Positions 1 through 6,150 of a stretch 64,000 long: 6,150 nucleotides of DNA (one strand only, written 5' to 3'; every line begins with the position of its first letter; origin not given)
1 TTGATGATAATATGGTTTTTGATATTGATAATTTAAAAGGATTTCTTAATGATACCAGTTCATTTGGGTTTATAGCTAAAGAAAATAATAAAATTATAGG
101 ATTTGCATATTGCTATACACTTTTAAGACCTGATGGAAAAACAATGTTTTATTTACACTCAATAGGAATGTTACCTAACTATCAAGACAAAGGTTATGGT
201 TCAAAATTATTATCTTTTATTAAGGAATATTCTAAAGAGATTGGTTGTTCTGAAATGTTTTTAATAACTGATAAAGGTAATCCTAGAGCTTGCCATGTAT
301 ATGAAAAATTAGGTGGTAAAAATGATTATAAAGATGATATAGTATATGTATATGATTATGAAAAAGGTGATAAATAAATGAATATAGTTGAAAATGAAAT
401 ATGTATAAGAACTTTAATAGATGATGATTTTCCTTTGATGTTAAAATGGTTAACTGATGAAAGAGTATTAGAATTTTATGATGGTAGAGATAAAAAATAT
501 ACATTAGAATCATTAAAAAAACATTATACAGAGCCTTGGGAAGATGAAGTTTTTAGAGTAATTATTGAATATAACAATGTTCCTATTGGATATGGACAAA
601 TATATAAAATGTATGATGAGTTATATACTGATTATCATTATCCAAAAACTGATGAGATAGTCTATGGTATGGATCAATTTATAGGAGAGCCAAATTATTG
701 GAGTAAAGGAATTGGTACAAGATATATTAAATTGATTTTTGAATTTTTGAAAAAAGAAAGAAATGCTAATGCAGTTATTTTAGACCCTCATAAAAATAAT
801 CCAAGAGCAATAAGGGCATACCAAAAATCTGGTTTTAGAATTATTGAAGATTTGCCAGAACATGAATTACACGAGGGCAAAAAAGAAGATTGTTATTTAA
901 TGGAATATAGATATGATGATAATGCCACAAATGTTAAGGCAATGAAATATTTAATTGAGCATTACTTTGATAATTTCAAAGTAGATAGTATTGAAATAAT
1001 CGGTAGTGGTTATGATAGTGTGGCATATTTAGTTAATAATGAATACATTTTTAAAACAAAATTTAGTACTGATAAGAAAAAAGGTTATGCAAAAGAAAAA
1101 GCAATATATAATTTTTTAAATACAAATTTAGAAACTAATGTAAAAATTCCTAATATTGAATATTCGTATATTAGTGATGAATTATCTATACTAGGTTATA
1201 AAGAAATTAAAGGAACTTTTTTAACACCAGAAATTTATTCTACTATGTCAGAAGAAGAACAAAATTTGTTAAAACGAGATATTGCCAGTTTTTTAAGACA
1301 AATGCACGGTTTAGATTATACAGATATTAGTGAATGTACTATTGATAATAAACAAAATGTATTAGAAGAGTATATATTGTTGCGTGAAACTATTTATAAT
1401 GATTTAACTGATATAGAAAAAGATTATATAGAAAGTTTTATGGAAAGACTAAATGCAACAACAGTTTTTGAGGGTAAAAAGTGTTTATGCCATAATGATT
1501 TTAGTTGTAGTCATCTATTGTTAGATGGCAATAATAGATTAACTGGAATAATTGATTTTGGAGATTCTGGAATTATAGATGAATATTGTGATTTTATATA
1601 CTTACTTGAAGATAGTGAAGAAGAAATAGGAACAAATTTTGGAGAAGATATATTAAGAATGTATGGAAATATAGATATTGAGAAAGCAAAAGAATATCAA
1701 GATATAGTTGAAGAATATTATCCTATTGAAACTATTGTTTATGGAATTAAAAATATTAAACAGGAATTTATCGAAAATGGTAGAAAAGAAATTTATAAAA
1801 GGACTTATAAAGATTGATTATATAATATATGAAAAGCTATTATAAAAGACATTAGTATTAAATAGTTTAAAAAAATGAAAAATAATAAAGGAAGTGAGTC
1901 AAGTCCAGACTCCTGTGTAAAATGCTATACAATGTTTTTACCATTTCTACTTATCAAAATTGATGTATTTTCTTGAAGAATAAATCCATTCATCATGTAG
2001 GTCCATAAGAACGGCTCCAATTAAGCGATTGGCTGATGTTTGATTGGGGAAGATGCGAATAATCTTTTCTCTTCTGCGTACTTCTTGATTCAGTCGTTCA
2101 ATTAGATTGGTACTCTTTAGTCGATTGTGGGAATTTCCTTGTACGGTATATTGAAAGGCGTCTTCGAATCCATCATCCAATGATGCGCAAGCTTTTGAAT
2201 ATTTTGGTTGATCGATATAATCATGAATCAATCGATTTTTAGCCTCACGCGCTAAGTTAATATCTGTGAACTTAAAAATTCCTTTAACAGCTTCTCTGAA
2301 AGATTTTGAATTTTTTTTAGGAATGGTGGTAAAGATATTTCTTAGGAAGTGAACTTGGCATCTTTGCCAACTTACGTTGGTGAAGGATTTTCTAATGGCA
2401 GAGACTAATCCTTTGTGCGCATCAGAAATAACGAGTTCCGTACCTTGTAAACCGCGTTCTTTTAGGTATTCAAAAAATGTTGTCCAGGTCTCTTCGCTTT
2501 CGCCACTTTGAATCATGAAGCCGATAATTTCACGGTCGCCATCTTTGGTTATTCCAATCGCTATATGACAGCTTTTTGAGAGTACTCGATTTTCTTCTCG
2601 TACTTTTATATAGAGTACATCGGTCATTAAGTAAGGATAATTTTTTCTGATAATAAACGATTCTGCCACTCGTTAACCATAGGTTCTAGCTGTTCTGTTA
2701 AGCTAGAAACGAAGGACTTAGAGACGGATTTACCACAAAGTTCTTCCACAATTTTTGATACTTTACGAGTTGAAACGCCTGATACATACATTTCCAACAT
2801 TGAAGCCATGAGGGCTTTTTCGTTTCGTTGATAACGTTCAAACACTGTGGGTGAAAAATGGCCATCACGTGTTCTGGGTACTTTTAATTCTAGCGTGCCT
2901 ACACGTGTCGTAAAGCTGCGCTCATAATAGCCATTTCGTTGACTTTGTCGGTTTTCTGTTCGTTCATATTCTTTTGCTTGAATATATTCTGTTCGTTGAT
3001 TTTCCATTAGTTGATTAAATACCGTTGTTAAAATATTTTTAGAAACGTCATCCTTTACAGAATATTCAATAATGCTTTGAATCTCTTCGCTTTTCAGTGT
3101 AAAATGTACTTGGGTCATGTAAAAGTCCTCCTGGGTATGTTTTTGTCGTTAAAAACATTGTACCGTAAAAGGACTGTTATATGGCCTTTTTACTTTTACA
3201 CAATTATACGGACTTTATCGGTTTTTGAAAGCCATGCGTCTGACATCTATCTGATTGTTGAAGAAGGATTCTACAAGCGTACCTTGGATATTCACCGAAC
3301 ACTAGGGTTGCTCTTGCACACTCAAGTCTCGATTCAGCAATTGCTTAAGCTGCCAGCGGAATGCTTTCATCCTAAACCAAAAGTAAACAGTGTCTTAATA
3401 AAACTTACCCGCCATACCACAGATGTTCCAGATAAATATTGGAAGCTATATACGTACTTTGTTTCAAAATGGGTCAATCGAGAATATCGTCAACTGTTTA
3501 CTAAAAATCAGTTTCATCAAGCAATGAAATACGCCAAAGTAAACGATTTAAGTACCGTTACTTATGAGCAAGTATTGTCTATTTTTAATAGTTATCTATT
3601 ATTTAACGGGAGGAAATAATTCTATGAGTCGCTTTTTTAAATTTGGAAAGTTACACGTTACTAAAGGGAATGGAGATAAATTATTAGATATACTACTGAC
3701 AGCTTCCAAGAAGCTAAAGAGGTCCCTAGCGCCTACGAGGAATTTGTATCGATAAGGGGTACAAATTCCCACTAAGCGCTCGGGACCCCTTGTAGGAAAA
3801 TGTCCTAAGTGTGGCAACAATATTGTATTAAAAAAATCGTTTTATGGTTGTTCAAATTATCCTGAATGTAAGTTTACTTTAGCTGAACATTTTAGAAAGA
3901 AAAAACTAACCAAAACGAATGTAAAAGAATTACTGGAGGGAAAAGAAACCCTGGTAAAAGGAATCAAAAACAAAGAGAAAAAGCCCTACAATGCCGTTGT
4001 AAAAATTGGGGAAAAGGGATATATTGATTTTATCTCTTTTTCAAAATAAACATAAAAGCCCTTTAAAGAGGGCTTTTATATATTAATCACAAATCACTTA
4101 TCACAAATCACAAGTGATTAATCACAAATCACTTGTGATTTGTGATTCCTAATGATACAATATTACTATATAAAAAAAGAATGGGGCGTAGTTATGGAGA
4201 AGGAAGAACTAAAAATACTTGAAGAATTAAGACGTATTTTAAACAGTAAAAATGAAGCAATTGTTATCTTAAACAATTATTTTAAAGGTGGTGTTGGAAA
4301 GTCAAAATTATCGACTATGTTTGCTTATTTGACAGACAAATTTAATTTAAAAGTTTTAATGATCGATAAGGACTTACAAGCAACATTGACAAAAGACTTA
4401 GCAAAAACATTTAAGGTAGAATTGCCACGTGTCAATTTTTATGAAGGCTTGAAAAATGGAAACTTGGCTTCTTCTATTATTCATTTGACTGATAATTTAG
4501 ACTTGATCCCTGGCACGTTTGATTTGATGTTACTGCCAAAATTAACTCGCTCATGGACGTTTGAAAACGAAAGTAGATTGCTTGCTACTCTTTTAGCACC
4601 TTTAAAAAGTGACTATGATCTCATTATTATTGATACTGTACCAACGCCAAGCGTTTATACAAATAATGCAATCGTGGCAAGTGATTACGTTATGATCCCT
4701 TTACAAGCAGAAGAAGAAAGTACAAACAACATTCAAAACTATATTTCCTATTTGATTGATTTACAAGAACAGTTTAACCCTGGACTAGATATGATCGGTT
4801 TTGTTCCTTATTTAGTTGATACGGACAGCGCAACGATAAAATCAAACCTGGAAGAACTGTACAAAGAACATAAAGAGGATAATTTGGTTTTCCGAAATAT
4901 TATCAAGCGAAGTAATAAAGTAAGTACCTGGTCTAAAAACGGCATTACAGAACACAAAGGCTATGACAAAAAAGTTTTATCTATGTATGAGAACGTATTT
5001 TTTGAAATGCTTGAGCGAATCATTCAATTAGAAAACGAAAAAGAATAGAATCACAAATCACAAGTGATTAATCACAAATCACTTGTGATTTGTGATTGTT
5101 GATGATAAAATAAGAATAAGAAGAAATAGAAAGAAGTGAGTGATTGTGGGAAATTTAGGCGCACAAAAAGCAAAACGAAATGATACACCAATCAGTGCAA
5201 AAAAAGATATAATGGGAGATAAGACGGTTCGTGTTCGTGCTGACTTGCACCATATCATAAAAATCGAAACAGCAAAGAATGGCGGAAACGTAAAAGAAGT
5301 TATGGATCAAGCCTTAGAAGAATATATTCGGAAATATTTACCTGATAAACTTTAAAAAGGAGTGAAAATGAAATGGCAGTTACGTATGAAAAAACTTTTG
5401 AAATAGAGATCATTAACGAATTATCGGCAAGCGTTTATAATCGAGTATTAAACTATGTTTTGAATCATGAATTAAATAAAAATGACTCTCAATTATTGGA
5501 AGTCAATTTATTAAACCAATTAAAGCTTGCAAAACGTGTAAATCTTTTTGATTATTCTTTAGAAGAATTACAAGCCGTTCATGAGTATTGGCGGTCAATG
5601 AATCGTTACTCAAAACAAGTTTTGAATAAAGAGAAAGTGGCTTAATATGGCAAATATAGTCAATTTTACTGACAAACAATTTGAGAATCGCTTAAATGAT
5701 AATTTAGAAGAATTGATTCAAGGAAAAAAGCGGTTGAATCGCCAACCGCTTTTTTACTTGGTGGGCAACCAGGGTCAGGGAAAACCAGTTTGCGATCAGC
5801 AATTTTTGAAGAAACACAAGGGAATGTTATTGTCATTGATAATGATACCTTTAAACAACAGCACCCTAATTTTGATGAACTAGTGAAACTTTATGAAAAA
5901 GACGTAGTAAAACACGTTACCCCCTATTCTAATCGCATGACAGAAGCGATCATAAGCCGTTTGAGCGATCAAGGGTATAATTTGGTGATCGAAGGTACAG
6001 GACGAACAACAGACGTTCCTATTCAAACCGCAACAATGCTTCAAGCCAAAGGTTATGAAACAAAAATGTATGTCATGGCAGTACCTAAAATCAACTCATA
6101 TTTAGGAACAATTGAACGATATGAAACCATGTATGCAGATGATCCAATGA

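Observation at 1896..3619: IS256 truncates ermB and joins the aacA-aphD module to an Inc18 erm(B) region without a target duplication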

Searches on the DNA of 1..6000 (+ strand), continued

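Call 40: search_dna_similar(query=L002:7238-11803:+, collection=plasmids, mode=near, max_rows=40, rows=spread)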
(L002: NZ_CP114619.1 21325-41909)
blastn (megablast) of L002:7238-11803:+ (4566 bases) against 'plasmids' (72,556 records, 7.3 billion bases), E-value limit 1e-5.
Records with a match: 987; places in all: 2710; records where one place covers at least 80% of the query: 110.
Best place of each record, by identity: >=99% 710; 95-99% 42; 90-95% 20; 80-90% 213; 60-80% 2.
By first word of the organism name: Enterococcus 682; Staphylococcus 255; Mammaliicoccus 8; Lactococcus 8; Ligilactobacillus 6; Campylobacter 4; Clostridium 2; Pasteurella 2; Klebsiella 2; Macrococcoides 2; and 12 more.
By predicted mobility (MOB-suite, as given by PLSDB): conjugative 356; mobilizable 336; non-mobilizable 295.
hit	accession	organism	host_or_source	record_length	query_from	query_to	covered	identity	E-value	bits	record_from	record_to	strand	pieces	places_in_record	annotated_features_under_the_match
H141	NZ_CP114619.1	Enterococcus faecium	Homo sapiens,urine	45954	1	4566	100%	100.0%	0e+0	8432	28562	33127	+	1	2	aph(2'')-Ia: aminoglycoside O-phosphotransferase APH(2'')-Ia | AAC(6')-Ie-APH(2'')-Ia ...: aminoglycoside bifunctional resistance protein | aac(6')-Ie/aph(2'')-Ia: bifunctional aminoglycoside N-acetyltransferase ... | IS256-like element IS256 family transposase (x2) | GNAT family N-acetyltransferase | and 1 other names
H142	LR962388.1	Enterococcus faecalis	-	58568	1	4566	100%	99.9%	0e+0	8410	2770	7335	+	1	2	AAC(6')-Ie-APH(2'')-Ia ...: aminoglycoside bifunctional resistance protein | aac(6')-Ie/aph(2'')-Ia: bifunctional aminoglycoside N-acetyltransferase ...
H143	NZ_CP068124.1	Enterococcus casseliflavus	-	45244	1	4566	100%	99.9%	0e+0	8395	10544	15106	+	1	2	IS256-like element IS256 family transposase (x2) | AAC(6')-Ie-APH(2'')-Ia ...: aminoglycoside bifunctional resistance protein (x3)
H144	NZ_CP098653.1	Staphylococcus cohnii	Homo sapiens,single cell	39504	1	4566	100%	95.9%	0e+0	7372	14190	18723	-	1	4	aph(2'')-Ia: aminoglycoside O-phosphotransferase APH(2'')-Ia | AAC(6')-Ie-APH(2'')-Ia ...: aminoglycoside bifunctional resistance protein | aac(6')-Ie/aph(2'')-Ia: bifunctional aminoglycoside N-acetyltransferase ... | IS256-like element IS256 family transposase | IS256-like element ISEnfa4 family transposase | and 2 other names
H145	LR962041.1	Enterococcus faecalis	-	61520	367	4566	92%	99.9%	0e+0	7734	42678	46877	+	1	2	AAC(6')-Ie-APH(2'')-Ia ...: aminoglycoside bifunctional resistance protein | aac(6')-Ie/aph(2'')-Ia: bifunctional aminoglycoside N-acetyltransferase ...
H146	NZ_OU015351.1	Enterococcus faecium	Homo sapiens,hepatic abscess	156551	1342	4566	71%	99.9%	0e+0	5932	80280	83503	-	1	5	bifunctional aminoglycoside N-acetyltransferase ... | AAC(6')-Ie-APH(2'')-Ia ...: aminoglycoside bifunctional resistance protein (x2) | aac(6')-Ie/aph(2'')-Ia: bifunctional aminoglycoside N-acetyltransferase ... | IS256-like element IS256 family transposase | GNAT family N-acetyltransferase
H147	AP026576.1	Enterococcus faecium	Homo sapiens,stool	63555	1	3193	70%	95.7%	0e+0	7189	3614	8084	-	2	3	hypothetical protein (x9) | AAC(6')-Ie-APH(2'')-Ia ...: aminoglycoside bifunctional resistance protein (x2) | GNAT family N-acetyltransferase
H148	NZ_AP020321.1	Staphylococcus aureus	Homo sapiens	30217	900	3667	61%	99.9%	0e+0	5090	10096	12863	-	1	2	aph(2'')-Ia: aminoglycoside O-phosphotransferase APH(2'')-Ia | AAC(6')-Ie-APH(2'')-Ia ...: aminoglycoside bifunctional resistance protein | aac(6')-Ie/aph(2'')-Ia: bifunctional aminoglycoside N-acetyltransferase ... | GNAT family N-acetyltransferase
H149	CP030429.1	Staphylococcus aureus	Homo sapiens,nares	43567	900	3667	61%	99.8%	0e+0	5083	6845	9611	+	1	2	bifunctional aminoglycoside N-acetyltransferase ... | AAC(6')-Ie-APH(2'')-Ia ...: aminoglycoside bifunctional resistance protein | aac(6')-Ie/aph(2'')-Ia: bifunctional aminoglycoside N-acetyltransferase ... | GNAT family N-acetyltransferase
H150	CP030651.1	Staphylococcus aureus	Homo sapiens,respiratory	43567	900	3667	61%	99.8%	0e+0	5083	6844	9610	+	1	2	bifunctional aminoglycoside N-acetyltransferase ... | AAC(6')-Ie-APH(2'')-Ia ...: aminoglycoside bifunctional resistance protein | aac(6')-Ie/aph(2'')-Ia: bifunctional aminoglycoside N-acetyltransferase ... | GNAT family N-acetyltransferase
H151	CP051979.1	Staphylococcus aureus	Homo sapiens,blood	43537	900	3667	61%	99.8%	0e+0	5083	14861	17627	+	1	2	aph(2'')-Ia: aminoglycoside O-phosphotransferase APH(2'')-Ia | AAC(6')-Ie-APH(2'')-Ia ...: aminoglycoside bifunctional resistance protein | aac(6')-Ie/aph(2'')-Ia: bifunctional aminoglycoside N-acetyltransferase ... | GNAT family N-acetyltransferase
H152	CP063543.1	Enterococcus faecium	Homo sapiens,rectal swab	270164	1853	4566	59%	99.9%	0e+0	5019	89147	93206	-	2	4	IS256-like element ISEf1 family transposase | IS256-like element IS256 family transposase | AAC(6')-Ie-APH(2'')-Ia ...: aminoglycoside bifunctional resistance protein (x2)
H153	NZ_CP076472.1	Enterococcus faecium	Homo sapiens,cell culture,blood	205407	1853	4566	59%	99.9%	0e+0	5001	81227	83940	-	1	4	aac(6')-Ie/aph(2'')-Ia: bifunctional aminoglycoside N-acetyltransferase ... | AAC(6')-Ie-APH(2'')-Ia ...: aminoglycoside bifunctional resistance protein | IS256-like element IS256 family transposase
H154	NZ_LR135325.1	Enterococcus faecium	-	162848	1853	4566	59%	99.9%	0e+0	5017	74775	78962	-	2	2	IS256-like element IS16 family transposase | IS256-like element IS256 family transposase | AAC(6')-Ie-APH(2'')-Ia ...: aminoglycoside bifunctional resistance protein (x2)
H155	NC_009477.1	Staphylococcus aureus subsp. aureus JH9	-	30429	1079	3632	56%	99.8%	0e+0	4689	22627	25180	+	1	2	aph(2'')-Ia: aminoglycoside O-phosphotransferase APH(2'')-Ia | AAC(6')-Ie-APH(2'')-Ia ...: aminoglycoside bifunctional resistance protein | aac(6')-Ie/aph(2'')-Ia: bifunctional aminoglycoside N-acetyltransferase ... | GNAT family N-acetyltransferase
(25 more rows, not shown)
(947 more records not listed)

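Call 51: search_dna_similar(query=L004:13567-13746:+, collection=plasmids, mode=near, max_rows=12)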
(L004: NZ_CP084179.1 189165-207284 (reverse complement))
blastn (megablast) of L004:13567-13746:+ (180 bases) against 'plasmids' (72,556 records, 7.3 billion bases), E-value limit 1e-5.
Records with a match: 474; places in all: 766; records where one place covers at least 80% of the query: 1.
Best place of each record, by identity: >=99% 276; 95-99% 145; 90-95% 51; 80-90% 2.
By first word of the organism name: Enterococcus 366; Staphylococcus 92; Ligilactobacillus 4; Mammaliicoccus 3; Lysinibacillus 2; Clostridium 2; Pasteurella 1; Escherichia 1; Klebsiella 1; Vagococcus 1; and 1 more.
By predicted mobility (MOB-suite, as given by PLSDB): conjugative 188; non-mobilizable 160; mobilizable 126.
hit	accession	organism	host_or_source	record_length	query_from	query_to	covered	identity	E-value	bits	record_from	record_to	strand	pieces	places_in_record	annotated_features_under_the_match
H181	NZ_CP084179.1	Enterococcus faecium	Homo sapiens,hematoma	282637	1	180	100%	100.0%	4e-89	333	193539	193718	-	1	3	HEPN domain-containing protein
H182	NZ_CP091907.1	Enterococcus faecalis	Homo sapiens,fecal sample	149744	61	180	67%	99.2%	5e-54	217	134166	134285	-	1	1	HEPN domain-containing protein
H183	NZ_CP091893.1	Enterococcus faecalis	Homo sapiens,fecal sample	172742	61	180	67%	99.2%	5e-54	217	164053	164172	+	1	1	HEPN domain-containing protein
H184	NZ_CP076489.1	Enterococcus faecalis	Homo sapiens,cell culture,blood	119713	61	180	67%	99.2%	5e-54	217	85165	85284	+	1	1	HEPN domain-containing protein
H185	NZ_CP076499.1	Enterococcus faecalis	Homo sapiens,cell culture,blood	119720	61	180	67%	99.2%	5e-54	217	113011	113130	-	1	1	HEPN domain-containing protein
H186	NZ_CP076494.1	Enterococcus faecalis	Homo sapiens,cell culture,blood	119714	61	180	67%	99.2%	5e-54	217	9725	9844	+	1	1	HEPN domain-containing protein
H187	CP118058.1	Enterococcus faecalis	Homo sapiens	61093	61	180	67%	99.2%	5e-54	217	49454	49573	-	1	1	hypothetical protein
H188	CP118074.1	Enterococcus faecalis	Homo sapiens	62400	61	180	67%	99.2%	5e-54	217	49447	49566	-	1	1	hypothetical protein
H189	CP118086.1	Enterococcus faecalis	Homo sapiens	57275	61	180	67%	99.2%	5e-54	217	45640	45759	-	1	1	hypothetical protein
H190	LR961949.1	Enterococcus faecalis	-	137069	61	180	67%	99.2%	5e-54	217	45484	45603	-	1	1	none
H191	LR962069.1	Enterococcus faecalis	-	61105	61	180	67%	99.2%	5e-54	217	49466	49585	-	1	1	record has no annotation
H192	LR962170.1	Enterococcus faecalis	-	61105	61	180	67%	99.2%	5e-54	217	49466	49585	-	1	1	record has no annotation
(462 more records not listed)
